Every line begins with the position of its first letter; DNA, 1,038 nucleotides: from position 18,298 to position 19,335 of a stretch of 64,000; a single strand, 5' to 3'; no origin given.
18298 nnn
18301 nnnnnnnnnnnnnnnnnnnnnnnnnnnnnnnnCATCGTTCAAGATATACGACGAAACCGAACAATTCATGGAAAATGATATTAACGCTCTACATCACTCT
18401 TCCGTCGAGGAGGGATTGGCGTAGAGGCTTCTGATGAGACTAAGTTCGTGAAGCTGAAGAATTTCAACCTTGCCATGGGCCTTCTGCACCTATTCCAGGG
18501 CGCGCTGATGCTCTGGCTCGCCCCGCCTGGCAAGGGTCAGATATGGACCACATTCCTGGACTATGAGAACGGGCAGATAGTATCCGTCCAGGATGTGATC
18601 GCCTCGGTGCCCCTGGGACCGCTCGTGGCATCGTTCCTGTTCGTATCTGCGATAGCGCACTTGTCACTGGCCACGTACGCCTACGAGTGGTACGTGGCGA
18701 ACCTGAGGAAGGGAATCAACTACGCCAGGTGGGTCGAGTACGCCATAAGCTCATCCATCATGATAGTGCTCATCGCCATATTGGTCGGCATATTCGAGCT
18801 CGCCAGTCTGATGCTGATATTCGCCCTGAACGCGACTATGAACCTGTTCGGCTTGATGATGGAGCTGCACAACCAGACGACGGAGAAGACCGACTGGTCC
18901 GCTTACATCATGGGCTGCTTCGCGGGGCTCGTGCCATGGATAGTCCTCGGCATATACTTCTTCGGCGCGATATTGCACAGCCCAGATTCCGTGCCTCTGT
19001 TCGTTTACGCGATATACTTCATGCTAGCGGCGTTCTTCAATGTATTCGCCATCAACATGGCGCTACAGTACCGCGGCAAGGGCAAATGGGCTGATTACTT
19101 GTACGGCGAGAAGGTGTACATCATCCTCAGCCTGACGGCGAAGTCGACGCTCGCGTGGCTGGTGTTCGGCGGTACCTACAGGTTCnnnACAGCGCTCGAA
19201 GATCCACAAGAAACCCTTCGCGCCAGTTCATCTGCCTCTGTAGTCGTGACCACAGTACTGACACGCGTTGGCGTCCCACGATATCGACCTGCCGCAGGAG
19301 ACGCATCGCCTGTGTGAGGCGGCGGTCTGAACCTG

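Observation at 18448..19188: Heliorhodopsin gene embedded between housekeeping genes, with no retinal-synthesis genes nearby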

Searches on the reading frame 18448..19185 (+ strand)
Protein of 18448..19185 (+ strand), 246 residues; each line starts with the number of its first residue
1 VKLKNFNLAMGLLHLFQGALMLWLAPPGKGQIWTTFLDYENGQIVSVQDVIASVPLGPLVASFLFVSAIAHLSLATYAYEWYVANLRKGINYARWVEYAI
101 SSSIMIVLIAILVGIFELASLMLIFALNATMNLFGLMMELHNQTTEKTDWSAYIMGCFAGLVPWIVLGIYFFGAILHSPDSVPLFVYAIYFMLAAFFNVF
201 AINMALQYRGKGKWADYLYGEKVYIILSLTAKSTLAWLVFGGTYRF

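Call 4: search_protein_families(library=pfam, proteins=[window:18448-19185:+], max_evalue=1)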
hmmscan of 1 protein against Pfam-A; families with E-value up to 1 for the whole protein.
window:18448-19185:+ (246 aa): 1 family
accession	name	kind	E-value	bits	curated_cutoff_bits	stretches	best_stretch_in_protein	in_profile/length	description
PF18761.7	Heliorhodopsin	-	1.3e-92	310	26.7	1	3-243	1-241/242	Heliorhodopsin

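Call 5: search_solved_structures(query=window:18448-19185:+, max_evalue=1, show_alignments=3)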
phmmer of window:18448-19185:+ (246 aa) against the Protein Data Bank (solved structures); distinct sequences matched with E-value up to 1: 8.
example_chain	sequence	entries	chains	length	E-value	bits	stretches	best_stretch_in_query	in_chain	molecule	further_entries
6is6_A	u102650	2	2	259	9e-70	238.3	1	2-245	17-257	heliorhodopsin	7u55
7clj_A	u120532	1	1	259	2.1e-69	237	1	2-245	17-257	heliorhodopsin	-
6uh3_A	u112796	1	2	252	3.4e-52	180.7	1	2-243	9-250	Heliorhodopsin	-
9ljj_A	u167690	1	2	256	3.5e-52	180.7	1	2-243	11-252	Heliorhodopsin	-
6su3_X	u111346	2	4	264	3.8e-52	180.5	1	2-243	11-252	48C12 heliorhodopsin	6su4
9vfc_A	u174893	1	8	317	2.3e-44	155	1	52-243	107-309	heliorhodopsin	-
8iuf_E6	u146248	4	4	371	0.014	18.2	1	76-151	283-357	NDUEG6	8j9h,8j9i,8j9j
9fq7_4S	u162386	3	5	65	0.21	14.3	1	132-177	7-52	Cytochrome c oxidase subunit 7C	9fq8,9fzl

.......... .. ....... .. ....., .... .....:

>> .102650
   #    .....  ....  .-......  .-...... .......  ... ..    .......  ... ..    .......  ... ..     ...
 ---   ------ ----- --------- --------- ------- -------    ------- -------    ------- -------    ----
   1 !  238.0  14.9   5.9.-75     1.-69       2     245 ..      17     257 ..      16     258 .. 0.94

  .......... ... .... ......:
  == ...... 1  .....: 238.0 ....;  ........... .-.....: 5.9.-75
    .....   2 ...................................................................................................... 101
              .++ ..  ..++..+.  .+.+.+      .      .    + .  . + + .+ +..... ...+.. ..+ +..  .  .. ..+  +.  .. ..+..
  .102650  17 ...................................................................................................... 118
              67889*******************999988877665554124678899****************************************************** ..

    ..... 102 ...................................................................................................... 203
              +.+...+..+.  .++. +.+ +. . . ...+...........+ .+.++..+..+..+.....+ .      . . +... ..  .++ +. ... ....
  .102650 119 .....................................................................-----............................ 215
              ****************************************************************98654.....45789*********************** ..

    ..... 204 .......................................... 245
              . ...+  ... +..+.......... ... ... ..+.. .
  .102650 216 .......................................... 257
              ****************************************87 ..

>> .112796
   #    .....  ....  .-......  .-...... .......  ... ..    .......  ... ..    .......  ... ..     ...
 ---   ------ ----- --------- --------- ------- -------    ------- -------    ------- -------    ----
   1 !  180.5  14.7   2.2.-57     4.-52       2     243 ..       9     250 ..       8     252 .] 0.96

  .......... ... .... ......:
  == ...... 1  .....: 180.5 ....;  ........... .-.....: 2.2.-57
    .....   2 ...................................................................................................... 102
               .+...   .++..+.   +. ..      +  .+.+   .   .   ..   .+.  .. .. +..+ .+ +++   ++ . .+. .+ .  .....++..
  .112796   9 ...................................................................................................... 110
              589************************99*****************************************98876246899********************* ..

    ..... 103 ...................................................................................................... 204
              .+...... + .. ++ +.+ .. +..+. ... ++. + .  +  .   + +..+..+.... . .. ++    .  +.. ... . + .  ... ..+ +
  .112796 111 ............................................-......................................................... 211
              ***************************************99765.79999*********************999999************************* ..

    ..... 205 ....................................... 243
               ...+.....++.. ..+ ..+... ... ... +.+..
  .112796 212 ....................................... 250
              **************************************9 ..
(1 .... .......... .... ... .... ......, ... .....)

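Call 8: find_homologous_proteins(query=window:18448-19185:+, max_evalue=1e-10)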
Query window:18448-19185:+ (246 aa): 7470 proteins with E <= 1e-10 among 8000 candidates; the best 120 are listed.
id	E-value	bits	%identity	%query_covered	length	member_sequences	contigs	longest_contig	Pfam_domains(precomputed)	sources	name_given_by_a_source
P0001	6.7e-156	535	100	100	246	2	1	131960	PF18761.8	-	-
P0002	2.1e-145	501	92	100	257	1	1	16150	PF18761.8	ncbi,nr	ncbi:MAG TPA: heliorhodopsin HeR [Thermoplasmata archaeon]|nr:heliorhodopsin HeR [Thermoplasmata arc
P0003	4.9e-144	496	91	100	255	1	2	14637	PF18761.8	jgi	jgi:hypothetical protein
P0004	2.3e-139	481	88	100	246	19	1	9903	PF18761.8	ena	-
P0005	4.0e-129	447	83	100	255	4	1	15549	PF18761.8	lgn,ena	-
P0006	5.4e-128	444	83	100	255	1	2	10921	PF18761.8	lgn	-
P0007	2.0e-127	442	80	100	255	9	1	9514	PF18761.8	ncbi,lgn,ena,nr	ncbi:TPA: hypothetical protein HA259_06485 [Thermoplasmata archaeon]|nr:hypothetical protein [Thermo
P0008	4.7e-125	434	80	100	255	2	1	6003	PF18761.8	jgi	-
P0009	7.3e-125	433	82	100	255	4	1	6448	PF18761.8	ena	-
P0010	4.5e-124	431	79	100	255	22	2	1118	PF18761.8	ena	-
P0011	3.5e-122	425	80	100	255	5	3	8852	PF18761.8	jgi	jgi:hypothetical protein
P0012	1.3e-121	423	79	100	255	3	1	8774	PF18761.8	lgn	-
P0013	4.3e-121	421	78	97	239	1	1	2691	PF18761.8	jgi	jgi:hypothetical protein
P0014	1.3e-120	420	78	100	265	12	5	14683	PF18761.8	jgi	jgi:hypothetical protein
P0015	4.1e-119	415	76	100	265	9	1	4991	PF18761.8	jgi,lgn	jgi:hypothetical protein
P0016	6.3e-119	414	76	100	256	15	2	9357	PF18761.8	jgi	-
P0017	1.5e-118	413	76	100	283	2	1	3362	PF18761.8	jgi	-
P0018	2.2e-118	412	76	100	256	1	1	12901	PF18761.8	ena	-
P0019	4.3e-117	408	76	100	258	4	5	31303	PF18761.8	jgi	-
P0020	6.1e-117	408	77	100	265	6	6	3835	PF18761.8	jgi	jgi:hypothetical protein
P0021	1.4e-116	406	77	100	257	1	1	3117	PF18761.8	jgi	jgi:hypothetical protein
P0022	4.0e-116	405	74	100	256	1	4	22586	PF18761.8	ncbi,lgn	-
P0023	4.9e-116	405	75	100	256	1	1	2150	PF18761.8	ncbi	-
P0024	2.3e-115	402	75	100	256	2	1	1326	PF18761.8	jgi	jgi:hypothetical protein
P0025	5.2e-115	401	74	100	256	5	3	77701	PF18761.8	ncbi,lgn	ncbi:MAG: heliorhodopsin HeR [Thermoplasmata archaeon]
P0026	1.2e-114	400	74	100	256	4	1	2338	PF18761.8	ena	-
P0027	2.9e-114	399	73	100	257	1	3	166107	PF18761.8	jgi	-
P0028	6.0e-114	398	72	100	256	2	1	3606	PF18761.8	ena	-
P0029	6.9e-114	398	74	100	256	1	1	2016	PF18761.8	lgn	-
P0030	1.8e-111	390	72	100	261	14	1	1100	PF18761.8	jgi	jgi:hypothetical protein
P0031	3.7e-111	389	74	100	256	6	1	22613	PF18761.8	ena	-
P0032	3.4e-108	379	74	99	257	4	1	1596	PF18761.8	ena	-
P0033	1.3e-107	377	73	99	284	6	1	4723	PF18761.8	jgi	jgi:hypothetical protein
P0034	1.8e-106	373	72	96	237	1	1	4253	PF18761.8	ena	-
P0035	6.3e-106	371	73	96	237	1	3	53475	PF18761.8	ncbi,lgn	-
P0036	7.5e-106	371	70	100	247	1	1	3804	PF18761.8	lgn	-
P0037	2.1e-105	370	70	100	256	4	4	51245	PF18761.8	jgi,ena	jgi:hypothetical protein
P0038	1.5e-104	367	70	100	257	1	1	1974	PF18761.8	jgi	jgi:hypothetical protein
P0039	2.7e-104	366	70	100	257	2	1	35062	PF18761.8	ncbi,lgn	-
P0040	3.1e-104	366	69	99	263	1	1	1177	PF18761.8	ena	-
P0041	4.7e-104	365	69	100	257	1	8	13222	PF18761.8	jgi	jgi:hypothetical protein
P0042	4.7e-104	365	69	100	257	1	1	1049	PF18761.8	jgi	jgi:hypothetical protein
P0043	2.0e-103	363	69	100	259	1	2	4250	PF18761.8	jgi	jgi:hypothetical protein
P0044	1.1e-102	361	68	99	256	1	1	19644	PF18761.8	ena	-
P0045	1.5e-102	360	68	99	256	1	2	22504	PF18761.8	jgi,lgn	-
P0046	1.6e-102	360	71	100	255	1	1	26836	PF18761.8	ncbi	-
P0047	3.4e-102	359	70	99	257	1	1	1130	PF18761.8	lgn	-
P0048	3.5e-102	359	68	100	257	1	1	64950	PF18761.8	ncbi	-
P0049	3.9e-102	359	68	99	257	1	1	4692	PF18761.8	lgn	-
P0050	4.5e-102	359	68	99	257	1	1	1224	PF18761.8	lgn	-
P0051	7.1e-102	358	68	100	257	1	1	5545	PF18761.8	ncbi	-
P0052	8.8e-102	358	69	100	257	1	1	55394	PF18761.8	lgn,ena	-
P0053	1.2e-101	357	68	100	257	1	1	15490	PF18761.8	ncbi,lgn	-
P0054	1.7e-101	357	69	100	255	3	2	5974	PF18761.8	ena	-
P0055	3.1e-101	356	69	100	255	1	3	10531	PF18761.8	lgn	-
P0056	5.5e-101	355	68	100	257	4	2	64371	PF18761.8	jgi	-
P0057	7.6e-101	355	68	100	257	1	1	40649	PF18761.8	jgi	-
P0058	9.8e-101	354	67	99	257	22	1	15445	PF18761.8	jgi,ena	-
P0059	1.0e-100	354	68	100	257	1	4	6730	PF18761.8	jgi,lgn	-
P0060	1.2e-100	354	67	99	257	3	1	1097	PF18761.8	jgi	jgi:hypothetical protein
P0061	1.3e-100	354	68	99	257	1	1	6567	PF18761.8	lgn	-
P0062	2.2e-100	353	68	99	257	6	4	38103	PF18761.8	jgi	jgi:hypothetical protein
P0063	2.7e-100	353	68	99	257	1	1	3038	PF18761.8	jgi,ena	jgi:hypothetical protein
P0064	3.0e-100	353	68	100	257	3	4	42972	PF18761.8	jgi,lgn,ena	-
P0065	3.4e-100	353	67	100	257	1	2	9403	PF18761.8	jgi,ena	jgi:Heliorhodopsin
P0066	6.8e-100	352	65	99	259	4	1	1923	PF18761.8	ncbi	-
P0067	9.0e-100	351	68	99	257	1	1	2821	PF18761.8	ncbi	-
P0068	9.1e-100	351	68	99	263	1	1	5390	PF18761.8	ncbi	-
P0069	9.2e-100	351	67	99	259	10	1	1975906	PF18761.8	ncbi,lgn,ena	-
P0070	9.6e-100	351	67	99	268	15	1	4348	PF18761.8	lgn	-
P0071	1.1e-99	351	67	100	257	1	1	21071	PF18761.8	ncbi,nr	ncbi:MAG: heliorhodopsin HeR [Candidatus Thermoplasmatota archaeon]|nr:heliorhodopsin HeR [Candidatu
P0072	1.2e-99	351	68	99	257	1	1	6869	PF18761.8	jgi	jgi:hypothetical protein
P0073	1.5e-99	351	68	99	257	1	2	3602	PF18761.8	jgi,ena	-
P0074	1.9e-99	350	68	99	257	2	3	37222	PF18761.8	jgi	jgi:hypothetical protein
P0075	2.6e-99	350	66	99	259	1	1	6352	PF18761.8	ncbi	ncbi:MAG: heliorhodopsin HeR [Thermoplasmata archaeon]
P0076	5.1e-99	349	67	99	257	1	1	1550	PF18761.8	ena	-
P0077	5.2e-99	349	65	99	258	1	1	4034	PF18761.8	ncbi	-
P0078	5.7e-99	349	69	100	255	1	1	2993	PF18761.8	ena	-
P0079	6.0e-99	349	67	99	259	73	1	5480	PF18761.8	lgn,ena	-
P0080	6.5e-99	349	68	99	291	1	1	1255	PF18761.8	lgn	-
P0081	1.2e-98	348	64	99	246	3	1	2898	PF18761.8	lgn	-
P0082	2.3e-98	347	66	99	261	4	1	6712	PF18761.8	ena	-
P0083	2.9e-98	346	65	99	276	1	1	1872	PF18761.8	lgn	-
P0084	4.0e-98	346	67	99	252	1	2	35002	PF18761.8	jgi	jgi:hypothetical protein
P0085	4.4e-98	346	65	99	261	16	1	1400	PF18761.8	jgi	jgi:hypothetical protein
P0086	4.5e-98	346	65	99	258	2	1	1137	PF18761.8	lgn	-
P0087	4.9e-98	346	66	100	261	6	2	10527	PF18761.8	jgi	jgi:hypothetical protein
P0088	5.1e-98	346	66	99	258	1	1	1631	PF18761.8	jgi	jgi:hypothetical protein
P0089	5.5e-98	345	66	99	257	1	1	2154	PF18761.8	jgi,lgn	jgi:hypothetical protein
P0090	5.9e-98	345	78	84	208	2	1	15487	PF18761.8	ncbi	-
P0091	6.9e-98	345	66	99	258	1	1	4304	PF18761.8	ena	-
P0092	8.1e-98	345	65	99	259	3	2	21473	PF18761.8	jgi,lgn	jgi:hypothetical protein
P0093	8.4e-98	345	66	99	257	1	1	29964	PF18761.8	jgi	jgi:hypothetical protein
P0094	9.9e-98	345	66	99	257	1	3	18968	PF18761.8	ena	-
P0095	1.1e-97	344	67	99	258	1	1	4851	PF18761.8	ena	-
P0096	1.4e-97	344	66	99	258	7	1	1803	PF18761.8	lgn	-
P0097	1.5e-97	344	65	99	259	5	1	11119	PF18761.8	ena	-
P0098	1.7e-97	344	66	99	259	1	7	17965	PF18761.8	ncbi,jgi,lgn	-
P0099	2.0e-97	344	65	99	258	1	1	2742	PF18761.8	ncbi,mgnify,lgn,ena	mgnify:CR=1 FL=1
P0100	2.1e-97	344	63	100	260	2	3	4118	PF18761.8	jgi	jgi:hypothetical protein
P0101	3.6e-97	343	66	99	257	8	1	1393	PF18761.8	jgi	-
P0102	3.6e-97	343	65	99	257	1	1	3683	PF18761.8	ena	-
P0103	3.9e-97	343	65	99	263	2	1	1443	PF18761.8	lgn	-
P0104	5.5e-97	342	66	99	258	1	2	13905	PF18761.8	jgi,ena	-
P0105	5.5e-97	342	65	98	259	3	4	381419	PF18761.8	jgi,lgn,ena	-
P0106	5.7e-97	342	65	99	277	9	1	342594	PF18761.8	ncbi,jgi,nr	ncbi:MAG: heliorhodopsin HeR [Candidatus Thermoplasmatota archaeon]|nr:heliorhodopsin HeR [Candidatu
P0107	5.8e-97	342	66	99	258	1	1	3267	PF18761.8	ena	-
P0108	5.8e-97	342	66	99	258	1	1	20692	PF18761.8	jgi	-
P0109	8.9e-97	342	63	100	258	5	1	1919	PF18761.8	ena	-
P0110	9.3e-97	341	64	99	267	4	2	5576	PF18761.8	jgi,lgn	jgi:hypothetical protein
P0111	9.4e-97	341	67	99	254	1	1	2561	PF18761.8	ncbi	-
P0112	9.5e-97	341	65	98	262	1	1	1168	PF18761.8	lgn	-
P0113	1.2e-96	341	65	99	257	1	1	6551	PF18761.8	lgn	-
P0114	1.5e-96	341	66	99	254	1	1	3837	PF18761.8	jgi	jgi:hypothetical protein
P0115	1.7e-96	341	64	99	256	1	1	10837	PF18761.8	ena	-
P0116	1.8e-96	341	64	98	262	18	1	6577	PF18761.8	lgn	-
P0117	2.0e-96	340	67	99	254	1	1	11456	PF18761.8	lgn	-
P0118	2.8e-96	340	65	99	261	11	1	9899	PF18761.8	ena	-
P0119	2.8e-96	340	66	99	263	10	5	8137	PF18761.8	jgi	jgi:hypothetical protein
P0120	4.0e-96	339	66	99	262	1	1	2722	PF18761.8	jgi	jgi:hypothetical protein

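Call 9: find_encoding_contigs(protein=window:18448-19185:+, flank=10000, max_places=6)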
Protein window:18448-19185:+ (246 aa): 2 contigs read that carry it; 2 places shown.
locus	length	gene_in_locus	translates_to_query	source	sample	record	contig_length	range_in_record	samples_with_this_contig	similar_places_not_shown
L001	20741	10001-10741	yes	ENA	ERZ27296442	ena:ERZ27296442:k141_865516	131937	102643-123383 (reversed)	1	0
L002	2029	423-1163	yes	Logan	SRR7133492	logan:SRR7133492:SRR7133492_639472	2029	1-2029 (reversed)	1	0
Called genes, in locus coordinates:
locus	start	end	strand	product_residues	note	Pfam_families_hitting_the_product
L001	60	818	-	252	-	PF02518:HATPase_c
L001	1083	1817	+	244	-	PF13302:Acetyltransf_3, PF13420:Acetyltransf_4, PF00583:Acetyltransf_1, PF13673:Acetyltransf_10, PF13508:Acetyltransf_7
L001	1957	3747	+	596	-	PF00654:Voltage_CLC, PF00571:CBS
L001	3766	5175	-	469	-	PF07992:Pyr_redox_2, PF00070:Pyr_redox, PF02852:Pyr_redox_dim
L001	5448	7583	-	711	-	PF13185:GAF_2, PF01590:GAF, PF13492:GAF_3 (weak), PF02518:HATPase_c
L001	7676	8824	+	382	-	PF02423:OCD_Mu_crystall, PF01488:Shikimate_DH (weak)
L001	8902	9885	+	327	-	PF00814:TsaD, PF22521:HypF_C_2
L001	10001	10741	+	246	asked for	PF18761:Heliorhodopsin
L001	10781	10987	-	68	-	PF09889:DUF2116 (faint), PF10571:UPF0547 (faint), PF12773:DZR, PF13240:Zn_Ribbon_1, PF13248:Zn_ribbon_3 (weak), PF17032:Zn_ribbon_15 (faint), PF18912:DZR_2 (faint), PF13248:Zn_ribbon_3 (weak), +1 more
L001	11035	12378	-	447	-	PF01368:DHH, PF02272:DHHA1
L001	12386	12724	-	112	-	PF00312:Ribosomal_S15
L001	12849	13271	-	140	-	PF00293:NUDIX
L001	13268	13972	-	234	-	PF01269:Fibrillarin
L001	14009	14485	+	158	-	-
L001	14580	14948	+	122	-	-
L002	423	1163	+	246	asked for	PF18761:Heliorhodopsin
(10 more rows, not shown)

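Call 18: find_related_loci(query=window:18448-19185:+, collection=genome_contigs, flank=10000)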
Query window:18448-19185:+ (246 aa) in genome_contigs; peptide patterns used: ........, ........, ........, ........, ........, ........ (x = any residue, [..] = any of these).
491 stretches matched a pattern; 421 encode a relative of the query (tblastn E <= 1e-3); the best 80 are kept; 80 distinct loci.
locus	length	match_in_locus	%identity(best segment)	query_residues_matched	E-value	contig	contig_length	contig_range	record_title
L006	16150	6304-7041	92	1-246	5e-152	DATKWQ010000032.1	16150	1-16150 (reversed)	MAG TPA_asm: Thermoplasmata archaeon isolate SMAG_U14167 k141_3570576, whole genome shotgun sequence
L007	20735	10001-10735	88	2-246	9e-147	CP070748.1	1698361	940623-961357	MAG: Methanobacteriota archaeon isolate bin352 chromosome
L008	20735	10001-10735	81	2-246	6e-135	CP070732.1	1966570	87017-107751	MAG: Methanobacteriota archaeon isolate bin41 chromosome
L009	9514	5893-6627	80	2-246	2e-134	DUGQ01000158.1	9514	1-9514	TPA_asm: Thermoplasmata archaeon isolate UBA10834 contig_10056, whole genome shotgun sequence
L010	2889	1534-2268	80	2-246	4e-138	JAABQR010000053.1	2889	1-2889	MAG: Methanobacteriota archaeon isolate S06.Bin063 Scaffold_146, whole genome shotgun sequence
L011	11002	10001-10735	80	2-246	3e-132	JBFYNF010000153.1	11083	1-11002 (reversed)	MAG: Thermoplasmata archaeon isolate PPR_0081 PPR_0081_bin.95.fa_k121_222940, whole genome shotgun sequence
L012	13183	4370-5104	80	2-246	2e-132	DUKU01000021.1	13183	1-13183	MAG TPA_asm: Thermoplasmata archaeon isolate UBA9653 contig_26990, whole genome shotgun sequence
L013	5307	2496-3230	79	2-246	3e-130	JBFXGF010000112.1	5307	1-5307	MAG: Thermoplasmata archaeon isolate CA_2019_TPIn_157 NODE_66700_length_5307_cov_2.223938_TPIn, whole genome shotgun seq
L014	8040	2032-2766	79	2-246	1e-129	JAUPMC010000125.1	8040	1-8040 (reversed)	MAG: Thermoplasmatota archaeon isolate erpe_2018_pw_48hr_WHONDRS-PP48-000101_B_bin.4 scaffold_387120, whole genome shotg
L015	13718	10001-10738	74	2-246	5e-121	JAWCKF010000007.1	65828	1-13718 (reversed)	MAG: Thermoplasmata archaeon isolate JZ-2_201705_bins_126 JZ-2_201705_bins_126_scaffold_7, whole genome shotgun sequence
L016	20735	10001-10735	75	2-246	7e-121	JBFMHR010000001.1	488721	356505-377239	MAG: Thermoplasmatota archaeon isolate MAG329 MAG329_1, whole genome shotgun sequence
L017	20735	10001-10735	73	2-246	1e-117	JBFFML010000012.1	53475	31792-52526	MAG: Thermoplasmata archaeon isolate Mix_mud18.2022.04.47 k141_46644_length_53475_cov_22.4313, whole genome shotgun sequ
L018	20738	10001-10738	67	2-245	2e-106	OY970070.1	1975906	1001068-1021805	MAG: uncultured Thermoplasmata archaeon isolate MFD04408.bin.c.5 genome assembly, chromosome: 1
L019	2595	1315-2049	67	3-245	3e-110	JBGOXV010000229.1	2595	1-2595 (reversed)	MAG: Thermoplasmata archaeon isolate OBJ_0618_130150_59 k141_974662_length_2595_cov_11.0000, whole genome shotgun sequen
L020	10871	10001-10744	67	1-245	5e-106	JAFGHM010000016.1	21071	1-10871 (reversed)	MAG: Thermoplasmatota archaeon isolate Zod_Metabat.1462 k87_970682, whole genome shotgun sequence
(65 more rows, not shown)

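Call 39: predict_structure(alignment_id=A1)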
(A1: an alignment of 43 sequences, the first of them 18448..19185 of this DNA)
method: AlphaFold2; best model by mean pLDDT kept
length: 246 residues; sequences in the alignment: 43
mean_pLDDT: 83.9   pTM: 0.81
mean pLDDT of the five models: 83.9, 82.5, 81.7, 80.5, 80.1
residues with pLDDT >= 90: 82; 70-90: 139; 50-70: 20; < 50: 5
segments of 3 or more residues with pLDDT < 50: 215-219
pLDDT, mean of each block of 10 residues (from residue 1): 84 95 89 88 88 92 94 91 85 87 92 91 93 87 82 85 87 80 75 76 70 51 64 87 84
secondary structure, 60 per line:
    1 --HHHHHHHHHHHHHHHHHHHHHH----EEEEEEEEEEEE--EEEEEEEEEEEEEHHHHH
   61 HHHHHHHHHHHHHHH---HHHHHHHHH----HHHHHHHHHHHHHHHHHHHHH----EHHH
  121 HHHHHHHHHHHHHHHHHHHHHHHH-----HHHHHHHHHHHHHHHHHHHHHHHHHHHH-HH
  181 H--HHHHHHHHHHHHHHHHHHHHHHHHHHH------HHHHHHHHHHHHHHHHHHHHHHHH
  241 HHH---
elements in order: H3-24 E29-40 E43-55 H56-75 H79-87 H92-112 H118-144 H150-177 H184-210 H217-243
